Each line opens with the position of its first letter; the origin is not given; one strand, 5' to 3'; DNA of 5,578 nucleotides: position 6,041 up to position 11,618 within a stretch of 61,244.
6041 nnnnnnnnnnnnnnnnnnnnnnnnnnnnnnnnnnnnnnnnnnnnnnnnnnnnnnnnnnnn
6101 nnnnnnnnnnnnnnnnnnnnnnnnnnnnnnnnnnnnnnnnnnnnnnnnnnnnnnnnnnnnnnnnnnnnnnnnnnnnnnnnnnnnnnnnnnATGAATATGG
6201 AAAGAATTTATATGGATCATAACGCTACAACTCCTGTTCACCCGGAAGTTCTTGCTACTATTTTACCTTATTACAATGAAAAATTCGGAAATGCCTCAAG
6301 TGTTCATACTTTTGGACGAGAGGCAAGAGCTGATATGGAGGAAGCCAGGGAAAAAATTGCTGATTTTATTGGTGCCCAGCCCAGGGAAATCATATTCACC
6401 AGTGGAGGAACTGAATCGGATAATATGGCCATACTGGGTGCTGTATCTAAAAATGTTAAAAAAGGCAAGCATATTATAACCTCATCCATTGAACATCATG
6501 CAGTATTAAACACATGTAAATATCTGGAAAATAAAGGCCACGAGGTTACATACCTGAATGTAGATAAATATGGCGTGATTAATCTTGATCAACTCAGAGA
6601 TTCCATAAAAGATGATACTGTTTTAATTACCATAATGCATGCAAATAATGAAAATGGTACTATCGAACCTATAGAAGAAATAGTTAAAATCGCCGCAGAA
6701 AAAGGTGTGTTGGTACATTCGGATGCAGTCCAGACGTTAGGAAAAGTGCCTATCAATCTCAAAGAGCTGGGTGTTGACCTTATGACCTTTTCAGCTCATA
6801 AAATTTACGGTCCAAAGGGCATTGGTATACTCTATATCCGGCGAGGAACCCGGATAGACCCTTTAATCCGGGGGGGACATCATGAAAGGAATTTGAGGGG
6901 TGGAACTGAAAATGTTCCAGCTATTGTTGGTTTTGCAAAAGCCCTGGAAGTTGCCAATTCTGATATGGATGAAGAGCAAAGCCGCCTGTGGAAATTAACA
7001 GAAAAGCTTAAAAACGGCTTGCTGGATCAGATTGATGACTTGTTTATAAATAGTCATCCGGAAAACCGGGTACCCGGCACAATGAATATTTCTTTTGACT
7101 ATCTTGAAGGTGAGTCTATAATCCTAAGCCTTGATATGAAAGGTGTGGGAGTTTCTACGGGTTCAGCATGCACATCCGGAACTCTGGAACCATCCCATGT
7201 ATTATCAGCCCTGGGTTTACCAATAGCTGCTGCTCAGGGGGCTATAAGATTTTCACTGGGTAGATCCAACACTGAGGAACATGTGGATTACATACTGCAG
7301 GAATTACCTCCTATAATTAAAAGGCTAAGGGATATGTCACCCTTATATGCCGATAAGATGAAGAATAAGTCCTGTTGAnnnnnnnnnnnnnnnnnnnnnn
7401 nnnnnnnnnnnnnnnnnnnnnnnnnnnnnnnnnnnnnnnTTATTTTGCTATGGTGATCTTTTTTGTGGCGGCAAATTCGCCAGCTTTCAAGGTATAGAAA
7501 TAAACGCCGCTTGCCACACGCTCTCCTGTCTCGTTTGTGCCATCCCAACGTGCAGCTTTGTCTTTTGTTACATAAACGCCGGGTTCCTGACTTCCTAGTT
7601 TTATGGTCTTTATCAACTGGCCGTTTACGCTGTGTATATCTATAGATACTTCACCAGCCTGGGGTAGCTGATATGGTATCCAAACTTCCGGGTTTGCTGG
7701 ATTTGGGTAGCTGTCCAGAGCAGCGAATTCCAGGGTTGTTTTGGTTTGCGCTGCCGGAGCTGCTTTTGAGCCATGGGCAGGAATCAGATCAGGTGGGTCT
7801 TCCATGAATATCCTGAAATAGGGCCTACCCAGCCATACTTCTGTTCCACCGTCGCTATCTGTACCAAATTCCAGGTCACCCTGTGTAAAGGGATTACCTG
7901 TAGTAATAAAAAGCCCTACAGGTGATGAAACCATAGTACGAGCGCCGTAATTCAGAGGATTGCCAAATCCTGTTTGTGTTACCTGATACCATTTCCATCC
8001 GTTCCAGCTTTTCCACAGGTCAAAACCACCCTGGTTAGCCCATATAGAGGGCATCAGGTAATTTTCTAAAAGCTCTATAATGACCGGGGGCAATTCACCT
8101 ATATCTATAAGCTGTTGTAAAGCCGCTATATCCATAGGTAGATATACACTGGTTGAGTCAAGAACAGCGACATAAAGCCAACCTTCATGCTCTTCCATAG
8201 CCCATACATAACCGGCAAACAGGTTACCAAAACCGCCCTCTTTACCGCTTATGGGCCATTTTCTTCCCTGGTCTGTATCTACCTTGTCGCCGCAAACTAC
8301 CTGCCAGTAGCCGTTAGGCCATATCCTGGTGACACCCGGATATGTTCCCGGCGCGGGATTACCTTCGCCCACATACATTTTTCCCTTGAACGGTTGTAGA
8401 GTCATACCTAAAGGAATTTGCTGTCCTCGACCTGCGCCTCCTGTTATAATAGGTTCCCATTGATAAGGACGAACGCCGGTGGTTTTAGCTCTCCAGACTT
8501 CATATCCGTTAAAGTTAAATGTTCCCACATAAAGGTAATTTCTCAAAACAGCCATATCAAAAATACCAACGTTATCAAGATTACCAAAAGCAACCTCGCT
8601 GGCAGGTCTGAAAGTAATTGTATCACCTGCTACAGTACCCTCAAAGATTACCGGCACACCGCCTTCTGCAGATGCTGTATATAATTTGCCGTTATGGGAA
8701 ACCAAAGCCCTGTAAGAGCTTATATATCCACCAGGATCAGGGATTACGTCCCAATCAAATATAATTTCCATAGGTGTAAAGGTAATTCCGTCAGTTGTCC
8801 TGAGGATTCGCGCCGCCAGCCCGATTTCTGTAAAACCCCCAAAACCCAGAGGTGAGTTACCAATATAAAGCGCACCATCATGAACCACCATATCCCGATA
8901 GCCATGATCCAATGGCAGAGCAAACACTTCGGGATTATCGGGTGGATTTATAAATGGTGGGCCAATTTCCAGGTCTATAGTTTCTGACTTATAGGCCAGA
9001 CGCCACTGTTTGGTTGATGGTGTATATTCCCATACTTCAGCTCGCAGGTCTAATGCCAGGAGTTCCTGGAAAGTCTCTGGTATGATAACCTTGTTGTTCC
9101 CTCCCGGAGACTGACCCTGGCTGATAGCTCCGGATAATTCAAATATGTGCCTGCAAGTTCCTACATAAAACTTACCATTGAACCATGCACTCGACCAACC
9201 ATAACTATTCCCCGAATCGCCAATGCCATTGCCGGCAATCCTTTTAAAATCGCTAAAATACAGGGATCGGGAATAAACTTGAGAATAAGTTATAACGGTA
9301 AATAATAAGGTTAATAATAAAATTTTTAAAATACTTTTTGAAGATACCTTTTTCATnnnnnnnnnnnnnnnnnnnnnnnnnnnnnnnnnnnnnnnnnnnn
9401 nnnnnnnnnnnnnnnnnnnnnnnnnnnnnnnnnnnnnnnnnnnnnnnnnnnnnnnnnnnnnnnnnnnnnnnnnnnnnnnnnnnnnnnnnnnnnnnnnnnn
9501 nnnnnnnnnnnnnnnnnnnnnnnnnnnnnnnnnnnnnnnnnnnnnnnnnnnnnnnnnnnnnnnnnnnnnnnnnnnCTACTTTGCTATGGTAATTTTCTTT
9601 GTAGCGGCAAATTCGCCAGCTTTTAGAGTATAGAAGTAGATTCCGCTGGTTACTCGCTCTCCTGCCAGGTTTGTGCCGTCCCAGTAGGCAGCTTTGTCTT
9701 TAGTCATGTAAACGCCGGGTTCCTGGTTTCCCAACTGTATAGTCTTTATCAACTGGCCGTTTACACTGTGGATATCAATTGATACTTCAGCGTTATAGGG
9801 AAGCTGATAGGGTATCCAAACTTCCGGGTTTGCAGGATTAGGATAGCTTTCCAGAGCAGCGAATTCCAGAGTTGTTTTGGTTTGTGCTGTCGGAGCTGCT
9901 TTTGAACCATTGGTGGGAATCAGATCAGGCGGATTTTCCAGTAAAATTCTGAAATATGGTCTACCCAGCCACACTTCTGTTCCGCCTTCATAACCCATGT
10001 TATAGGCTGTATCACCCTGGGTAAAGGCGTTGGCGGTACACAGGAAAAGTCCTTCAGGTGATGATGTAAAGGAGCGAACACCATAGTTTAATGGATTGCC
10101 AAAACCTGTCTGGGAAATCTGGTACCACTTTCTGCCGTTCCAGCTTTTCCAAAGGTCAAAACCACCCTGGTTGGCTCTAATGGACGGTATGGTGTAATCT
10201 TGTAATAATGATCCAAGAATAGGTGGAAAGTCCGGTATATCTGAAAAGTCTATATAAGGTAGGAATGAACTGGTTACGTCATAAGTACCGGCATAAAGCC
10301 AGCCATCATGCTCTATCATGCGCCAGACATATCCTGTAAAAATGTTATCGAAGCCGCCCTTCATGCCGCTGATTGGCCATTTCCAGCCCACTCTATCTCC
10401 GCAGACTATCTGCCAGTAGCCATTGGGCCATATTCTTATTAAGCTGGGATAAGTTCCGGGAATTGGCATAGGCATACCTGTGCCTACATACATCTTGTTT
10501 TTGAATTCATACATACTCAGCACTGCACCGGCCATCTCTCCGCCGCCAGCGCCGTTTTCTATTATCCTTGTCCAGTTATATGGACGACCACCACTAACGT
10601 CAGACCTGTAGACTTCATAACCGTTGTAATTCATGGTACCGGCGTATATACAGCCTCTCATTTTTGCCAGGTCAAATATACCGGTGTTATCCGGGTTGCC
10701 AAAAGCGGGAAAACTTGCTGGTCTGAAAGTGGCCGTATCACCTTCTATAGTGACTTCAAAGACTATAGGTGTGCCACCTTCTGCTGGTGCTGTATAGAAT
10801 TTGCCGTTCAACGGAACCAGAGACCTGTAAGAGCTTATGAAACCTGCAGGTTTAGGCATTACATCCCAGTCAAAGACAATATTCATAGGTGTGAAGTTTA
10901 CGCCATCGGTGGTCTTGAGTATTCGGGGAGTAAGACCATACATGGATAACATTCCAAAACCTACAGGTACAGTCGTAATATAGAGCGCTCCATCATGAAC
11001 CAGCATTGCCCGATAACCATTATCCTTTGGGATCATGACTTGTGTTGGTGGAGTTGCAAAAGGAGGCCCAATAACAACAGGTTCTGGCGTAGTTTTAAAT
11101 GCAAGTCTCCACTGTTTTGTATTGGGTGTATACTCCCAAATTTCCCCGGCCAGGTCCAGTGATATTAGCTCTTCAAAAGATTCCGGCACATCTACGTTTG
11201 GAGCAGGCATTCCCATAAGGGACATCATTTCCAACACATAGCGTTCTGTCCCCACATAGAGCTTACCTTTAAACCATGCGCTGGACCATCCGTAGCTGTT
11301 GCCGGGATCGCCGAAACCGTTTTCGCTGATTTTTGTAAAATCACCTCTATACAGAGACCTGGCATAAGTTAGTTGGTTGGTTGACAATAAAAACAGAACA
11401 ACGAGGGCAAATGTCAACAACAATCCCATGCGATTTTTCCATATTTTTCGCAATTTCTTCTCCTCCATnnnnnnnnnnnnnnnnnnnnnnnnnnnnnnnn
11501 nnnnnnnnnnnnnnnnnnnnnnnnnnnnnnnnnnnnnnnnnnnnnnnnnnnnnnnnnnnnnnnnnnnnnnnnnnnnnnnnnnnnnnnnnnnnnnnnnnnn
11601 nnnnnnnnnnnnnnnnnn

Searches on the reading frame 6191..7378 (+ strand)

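Call 40: search_protein_families(library=pfam, proteins=[window:6191-7378:+], max_evalue=0.00001)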
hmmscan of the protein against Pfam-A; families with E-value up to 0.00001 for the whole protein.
window:6191-7378:+ (395 aa): 5 families
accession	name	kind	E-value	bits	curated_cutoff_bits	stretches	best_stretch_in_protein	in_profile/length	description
PF00266.25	Aminotran_5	-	2e-96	323.6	21.5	1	6-367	1-370/371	Aminotransferase class-V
PF01041.23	DegT_DnrJ_EryC1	-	2.7e-08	33.9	19.8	1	53-185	30-152/360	DegT/DnrJ/EryC1/StrS aminotransferase family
PF00155.27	Aminotran_1_2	-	3e-07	30.4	19.7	1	50-179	45-186/361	Aminotransferase class I and II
PF01212.27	Beta_elim_lyase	-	3.5e-07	30.3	27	1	49-180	34-170/288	Beta-eliminating lyase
PF01053.26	Cys_Met_Meta_PP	-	1.9e-06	27.1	27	1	31-204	36-198/381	Cys/Met metabolism PLP-dependent enzyme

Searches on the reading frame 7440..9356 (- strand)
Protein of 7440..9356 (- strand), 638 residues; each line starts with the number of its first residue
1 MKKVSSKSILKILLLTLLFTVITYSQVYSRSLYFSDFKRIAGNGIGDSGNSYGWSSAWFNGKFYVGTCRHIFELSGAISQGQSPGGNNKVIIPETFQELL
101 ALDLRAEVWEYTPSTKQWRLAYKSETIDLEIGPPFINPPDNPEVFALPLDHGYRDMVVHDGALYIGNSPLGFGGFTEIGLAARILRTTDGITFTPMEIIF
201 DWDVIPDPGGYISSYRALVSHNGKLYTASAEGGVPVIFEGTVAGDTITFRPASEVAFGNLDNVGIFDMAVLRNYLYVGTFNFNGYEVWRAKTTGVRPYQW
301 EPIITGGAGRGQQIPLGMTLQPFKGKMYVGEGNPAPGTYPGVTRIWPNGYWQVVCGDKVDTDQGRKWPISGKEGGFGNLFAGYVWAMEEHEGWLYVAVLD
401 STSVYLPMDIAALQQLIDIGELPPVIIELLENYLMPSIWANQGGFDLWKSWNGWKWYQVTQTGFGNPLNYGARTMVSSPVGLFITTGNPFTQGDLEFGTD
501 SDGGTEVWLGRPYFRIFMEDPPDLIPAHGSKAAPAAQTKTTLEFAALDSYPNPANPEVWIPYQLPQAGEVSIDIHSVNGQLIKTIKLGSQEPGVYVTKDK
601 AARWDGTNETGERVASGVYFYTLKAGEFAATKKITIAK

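Call 39: search_protein_families(library=pfam, proteins=[window:7440-9356:-], max_evalue=0.00001)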
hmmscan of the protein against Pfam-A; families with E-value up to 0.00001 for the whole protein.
window:7440-9356:- (638 aa): 2 families
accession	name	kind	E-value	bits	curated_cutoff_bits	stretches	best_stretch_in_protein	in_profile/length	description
PF13860.13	FlgD_ig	-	4e-09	36.8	27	1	566-625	21-75/79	FlgD Ig-like domain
PF18962.6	Por_Secre_tail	-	2.1e-06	28.3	27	0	550-636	2-75/75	Secretion system C-terminal sorting domain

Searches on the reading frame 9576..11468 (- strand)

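Call 39: search_protein_families(library=pfam, proteins=[window:9576-11468:-], max_evalue=0.00001)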
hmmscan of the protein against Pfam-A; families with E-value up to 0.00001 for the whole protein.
window:9576-11468:- (630 aa): 2 families
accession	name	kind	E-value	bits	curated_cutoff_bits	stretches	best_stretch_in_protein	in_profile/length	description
PF13860.13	FlgD_ig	-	4.5e-08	33.4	27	1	557-617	19-75/79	FlgD Ig-like domain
PF18962.6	Por_Secre_tail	-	6.5e-07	30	27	1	542-628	2-75/75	Secretion system C-terminal sorting domain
